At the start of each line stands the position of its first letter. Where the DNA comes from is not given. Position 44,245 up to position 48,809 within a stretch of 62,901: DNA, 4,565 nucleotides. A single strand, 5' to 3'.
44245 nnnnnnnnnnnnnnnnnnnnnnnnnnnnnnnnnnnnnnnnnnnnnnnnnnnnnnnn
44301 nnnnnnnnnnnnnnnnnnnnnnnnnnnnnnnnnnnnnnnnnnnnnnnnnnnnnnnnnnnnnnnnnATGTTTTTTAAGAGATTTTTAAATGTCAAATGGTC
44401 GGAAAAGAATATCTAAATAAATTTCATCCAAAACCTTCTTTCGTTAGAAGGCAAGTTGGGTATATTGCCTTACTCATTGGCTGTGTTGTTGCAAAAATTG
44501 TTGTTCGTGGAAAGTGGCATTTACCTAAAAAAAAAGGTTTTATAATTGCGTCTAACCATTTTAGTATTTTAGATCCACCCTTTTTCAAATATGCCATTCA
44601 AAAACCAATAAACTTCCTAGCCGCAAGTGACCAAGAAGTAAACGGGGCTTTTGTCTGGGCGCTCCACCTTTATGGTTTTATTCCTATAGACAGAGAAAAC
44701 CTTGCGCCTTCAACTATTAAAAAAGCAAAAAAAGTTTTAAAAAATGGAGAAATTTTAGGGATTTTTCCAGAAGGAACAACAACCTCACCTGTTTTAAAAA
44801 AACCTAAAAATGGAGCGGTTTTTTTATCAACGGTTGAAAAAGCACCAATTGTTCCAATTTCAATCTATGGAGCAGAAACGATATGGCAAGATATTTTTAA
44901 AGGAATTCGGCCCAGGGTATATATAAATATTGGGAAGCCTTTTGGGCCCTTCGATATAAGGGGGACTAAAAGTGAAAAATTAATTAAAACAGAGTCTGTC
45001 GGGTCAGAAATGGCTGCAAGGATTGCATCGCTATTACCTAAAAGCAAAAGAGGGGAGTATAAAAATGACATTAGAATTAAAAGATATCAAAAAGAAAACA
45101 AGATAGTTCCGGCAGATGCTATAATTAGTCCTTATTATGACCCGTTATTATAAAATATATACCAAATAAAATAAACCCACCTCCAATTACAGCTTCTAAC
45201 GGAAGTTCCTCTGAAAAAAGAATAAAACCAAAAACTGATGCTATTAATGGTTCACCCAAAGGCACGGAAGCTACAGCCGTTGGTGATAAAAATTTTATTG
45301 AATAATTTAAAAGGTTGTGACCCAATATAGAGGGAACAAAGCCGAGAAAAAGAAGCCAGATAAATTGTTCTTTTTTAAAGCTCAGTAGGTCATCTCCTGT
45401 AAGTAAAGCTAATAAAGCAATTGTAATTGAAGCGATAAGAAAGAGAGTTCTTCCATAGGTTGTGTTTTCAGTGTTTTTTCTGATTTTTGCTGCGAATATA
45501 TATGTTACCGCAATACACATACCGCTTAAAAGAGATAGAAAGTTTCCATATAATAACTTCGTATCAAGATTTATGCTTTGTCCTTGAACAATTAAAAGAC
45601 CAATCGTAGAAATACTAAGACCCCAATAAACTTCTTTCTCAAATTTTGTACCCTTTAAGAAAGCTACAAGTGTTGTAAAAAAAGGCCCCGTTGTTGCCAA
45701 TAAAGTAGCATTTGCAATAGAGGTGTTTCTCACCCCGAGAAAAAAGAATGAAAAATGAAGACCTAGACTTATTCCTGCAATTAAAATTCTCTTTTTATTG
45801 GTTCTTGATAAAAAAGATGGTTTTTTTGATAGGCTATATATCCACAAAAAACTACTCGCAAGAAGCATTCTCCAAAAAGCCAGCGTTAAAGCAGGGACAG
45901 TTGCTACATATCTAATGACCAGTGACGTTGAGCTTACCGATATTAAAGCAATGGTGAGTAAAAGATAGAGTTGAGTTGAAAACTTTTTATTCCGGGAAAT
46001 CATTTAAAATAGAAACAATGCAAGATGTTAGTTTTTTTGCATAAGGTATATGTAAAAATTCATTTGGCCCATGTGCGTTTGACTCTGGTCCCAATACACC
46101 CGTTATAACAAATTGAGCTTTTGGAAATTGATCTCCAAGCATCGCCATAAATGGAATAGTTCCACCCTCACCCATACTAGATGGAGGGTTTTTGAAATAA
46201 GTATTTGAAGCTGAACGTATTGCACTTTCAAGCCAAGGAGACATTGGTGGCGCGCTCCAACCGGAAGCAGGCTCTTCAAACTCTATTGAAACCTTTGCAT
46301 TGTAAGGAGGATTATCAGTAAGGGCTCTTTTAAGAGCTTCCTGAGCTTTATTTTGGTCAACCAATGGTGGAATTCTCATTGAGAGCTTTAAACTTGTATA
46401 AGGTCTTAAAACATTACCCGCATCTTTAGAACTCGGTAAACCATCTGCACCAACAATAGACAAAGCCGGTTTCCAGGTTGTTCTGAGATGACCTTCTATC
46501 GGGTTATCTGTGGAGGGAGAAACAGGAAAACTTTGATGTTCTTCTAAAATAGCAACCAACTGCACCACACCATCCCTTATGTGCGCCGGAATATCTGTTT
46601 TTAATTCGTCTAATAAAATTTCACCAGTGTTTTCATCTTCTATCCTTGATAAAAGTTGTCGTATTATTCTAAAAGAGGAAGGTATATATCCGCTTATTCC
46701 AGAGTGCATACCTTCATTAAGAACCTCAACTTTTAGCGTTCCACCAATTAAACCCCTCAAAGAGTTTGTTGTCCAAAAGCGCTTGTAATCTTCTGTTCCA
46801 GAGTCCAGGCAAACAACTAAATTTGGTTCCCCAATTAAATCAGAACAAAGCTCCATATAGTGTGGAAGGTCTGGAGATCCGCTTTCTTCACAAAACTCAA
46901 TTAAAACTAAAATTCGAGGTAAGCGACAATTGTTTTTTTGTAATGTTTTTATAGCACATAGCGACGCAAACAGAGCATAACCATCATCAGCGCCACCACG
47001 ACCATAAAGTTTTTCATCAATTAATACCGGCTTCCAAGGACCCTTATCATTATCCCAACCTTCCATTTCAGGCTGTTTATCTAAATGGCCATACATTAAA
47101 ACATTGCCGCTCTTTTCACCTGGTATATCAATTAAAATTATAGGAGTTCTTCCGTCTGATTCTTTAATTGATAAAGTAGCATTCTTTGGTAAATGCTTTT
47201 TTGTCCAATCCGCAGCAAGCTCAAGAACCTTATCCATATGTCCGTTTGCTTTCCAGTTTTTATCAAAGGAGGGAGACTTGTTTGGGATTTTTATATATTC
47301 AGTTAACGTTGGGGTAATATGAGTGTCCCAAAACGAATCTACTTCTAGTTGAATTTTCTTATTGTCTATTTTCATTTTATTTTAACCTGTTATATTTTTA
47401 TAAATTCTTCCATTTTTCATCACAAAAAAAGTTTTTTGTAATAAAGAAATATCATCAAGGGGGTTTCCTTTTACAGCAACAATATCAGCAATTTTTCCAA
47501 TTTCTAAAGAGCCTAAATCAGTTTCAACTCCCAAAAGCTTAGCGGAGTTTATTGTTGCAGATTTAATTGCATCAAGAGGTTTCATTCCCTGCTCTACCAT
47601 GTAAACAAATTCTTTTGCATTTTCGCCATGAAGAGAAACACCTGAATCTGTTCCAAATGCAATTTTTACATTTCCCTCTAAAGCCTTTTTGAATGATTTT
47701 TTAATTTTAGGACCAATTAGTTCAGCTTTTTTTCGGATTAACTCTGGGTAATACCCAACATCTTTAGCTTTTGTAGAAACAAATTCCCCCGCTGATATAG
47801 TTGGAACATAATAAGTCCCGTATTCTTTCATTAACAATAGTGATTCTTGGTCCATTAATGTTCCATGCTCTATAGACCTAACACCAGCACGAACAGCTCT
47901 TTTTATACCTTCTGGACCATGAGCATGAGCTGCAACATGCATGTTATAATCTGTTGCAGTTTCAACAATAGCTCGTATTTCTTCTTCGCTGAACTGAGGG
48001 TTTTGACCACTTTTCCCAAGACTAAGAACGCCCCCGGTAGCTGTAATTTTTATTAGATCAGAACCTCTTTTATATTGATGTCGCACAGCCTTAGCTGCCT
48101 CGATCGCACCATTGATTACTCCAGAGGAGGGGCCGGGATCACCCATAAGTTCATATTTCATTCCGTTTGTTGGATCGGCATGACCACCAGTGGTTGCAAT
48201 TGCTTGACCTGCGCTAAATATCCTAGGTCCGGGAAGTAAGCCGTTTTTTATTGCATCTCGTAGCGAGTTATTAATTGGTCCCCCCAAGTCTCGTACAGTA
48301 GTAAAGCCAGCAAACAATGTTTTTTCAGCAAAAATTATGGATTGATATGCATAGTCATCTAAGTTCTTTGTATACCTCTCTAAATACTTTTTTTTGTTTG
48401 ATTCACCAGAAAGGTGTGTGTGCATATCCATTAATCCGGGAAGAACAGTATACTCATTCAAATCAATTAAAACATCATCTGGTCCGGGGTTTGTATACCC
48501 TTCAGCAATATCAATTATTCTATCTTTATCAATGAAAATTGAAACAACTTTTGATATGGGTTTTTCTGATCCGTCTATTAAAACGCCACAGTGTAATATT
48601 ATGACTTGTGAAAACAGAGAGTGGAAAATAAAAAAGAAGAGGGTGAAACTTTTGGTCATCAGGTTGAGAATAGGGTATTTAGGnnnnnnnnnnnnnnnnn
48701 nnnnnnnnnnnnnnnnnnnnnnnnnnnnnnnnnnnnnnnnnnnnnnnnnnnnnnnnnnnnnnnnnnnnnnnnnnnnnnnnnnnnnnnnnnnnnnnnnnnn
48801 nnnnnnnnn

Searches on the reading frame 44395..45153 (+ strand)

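Call 76: search_protein_families(library=pfam, proteins=[window:44395-45153:+], max_evalue=0.00001)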
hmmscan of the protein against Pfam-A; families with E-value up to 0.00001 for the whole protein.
window:44395-45153:+ (252 aa): 1 family
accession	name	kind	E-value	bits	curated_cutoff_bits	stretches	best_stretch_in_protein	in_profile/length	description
PF01553.26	Acyltransferase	-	5.2e-23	81.7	23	1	34-157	1-131/132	Acyltransferase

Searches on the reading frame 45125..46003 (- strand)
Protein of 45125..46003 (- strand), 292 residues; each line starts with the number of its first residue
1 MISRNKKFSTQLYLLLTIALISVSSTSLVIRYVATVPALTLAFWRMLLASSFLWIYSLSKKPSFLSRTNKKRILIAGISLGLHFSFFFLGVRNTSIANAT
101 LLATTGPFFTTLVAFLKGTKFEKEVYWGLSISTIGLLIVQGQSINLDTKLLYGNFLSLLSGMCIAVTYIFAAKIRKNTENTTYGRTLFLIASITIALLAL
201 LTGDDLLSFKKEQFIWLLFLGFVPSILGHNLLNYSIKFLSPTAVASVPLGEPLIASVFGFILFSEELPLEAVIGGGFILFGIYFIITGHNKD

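Call 76: search_protein_families(library=pfam, proteins=[window:45125-46003:-], max_evalue=0.00001)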
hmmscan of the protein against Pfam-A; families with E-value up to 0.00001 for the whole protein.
window:45125-46003:- (292 aa): 1 family
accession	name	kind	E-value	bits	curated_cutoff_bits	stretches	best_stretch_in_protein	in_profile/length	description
PF00892.27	EamA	-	3.6e-30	105.4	28.2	2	152-286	2-134/135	EamA-like transporter family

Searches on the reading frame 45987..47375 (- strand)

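Call 76: search_protein_families(library=pfam, proteins=[window:45987-47375:-], max_evalue=0.00001)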
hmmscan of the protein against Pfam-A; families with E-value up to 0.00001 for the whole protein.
window:45987-47375:- (462 aa): 2 families
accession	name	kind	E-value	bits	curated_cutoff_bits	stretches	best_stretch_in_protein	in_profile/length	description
PF01546.33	Peptidase_M20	-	1.3e-18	68.1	24.6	1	93-457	1-204/206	Peptidase family M20/M25/M40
PF07687.19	M20_dimer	-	1.6e-06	28.4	21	1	205-355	2-102/107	Peptidase dimerisation domain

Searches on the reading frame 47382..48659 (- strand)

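Call 76: search_protein_families(library=pfam, proteins=[window:47382-48659:-], max_evalue=0.00001)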
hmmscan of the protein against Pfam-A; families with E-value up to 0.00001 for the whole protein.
window:47382-48659:- (425 aa): 2 families
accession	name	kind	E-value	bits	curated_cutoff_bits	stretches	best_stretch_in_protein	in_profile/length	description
PF01979.26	Amidohydro_1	-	4.3e-55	187.8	25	1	71-418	1-343/345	Amidohydrolase family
PF07969.17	Amidohydro_3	-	1.9e-14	54.4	29.7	1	221-402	257-450/472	Amidohydrolase family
